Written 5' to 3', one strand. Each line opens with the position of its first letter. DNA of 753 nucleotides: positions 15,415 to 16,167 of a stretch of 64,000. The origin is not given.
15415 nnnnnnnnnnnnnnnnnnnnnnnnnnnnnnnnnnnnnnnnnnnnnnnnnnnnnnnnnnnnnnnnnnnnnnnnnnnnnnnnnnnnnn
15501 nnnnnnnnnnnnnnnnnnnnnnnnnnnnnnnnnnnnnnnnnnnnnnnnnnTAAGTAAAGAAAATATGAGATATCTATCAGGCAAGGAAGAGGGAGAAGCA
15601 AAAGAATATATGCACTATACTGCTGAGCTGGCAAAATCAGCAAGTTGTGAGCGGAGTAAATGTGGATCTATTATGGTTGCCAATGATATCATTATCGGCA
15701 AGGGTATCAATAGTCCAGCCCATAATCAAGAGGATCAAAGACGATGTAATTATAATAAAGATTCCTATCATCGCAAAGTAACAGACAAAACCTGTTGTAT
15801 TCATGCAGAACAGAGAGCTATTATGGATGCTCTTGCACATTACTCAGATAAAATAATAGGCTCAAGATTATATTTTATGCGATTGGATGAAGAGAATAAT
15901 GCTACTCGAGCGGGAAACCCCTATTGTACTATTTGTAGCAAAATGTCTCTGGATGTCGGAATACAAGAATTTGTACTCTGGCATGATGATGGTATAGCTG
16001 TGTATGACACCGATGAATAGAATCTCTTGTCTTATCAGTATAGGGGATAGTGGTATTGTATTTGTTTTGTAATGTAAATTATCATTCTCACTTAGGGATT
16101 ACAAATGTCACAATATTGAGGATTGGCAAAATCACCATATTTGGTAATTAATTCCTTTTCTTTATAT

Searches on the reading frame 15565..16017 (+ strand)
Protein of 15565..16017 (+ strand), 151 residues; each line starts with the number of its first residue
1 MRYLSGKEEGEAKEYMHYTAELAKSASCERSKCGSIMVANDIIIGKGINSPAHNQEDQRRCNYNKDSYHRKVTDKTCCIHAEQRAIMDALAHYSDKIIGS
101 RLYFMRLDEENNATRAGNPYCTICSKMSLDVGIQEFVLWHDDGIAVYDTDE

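Call 16: search_protein_families(library=pfam, proteins=[window:15565-16017:+], max_evalue=0.00001)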
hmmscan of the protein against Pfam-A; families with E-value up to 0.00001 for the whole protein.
window:15565-16017:+ (151 aa): 1 family
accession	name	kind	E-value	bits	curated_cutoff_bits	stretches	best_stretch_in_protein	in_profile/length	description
PF00383.29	dCMP_cyt_deam_1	-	2.7e-09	37.3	25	1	12-138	4-100/102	Cytidine and deoxycytidylate deaminase zinc-binding region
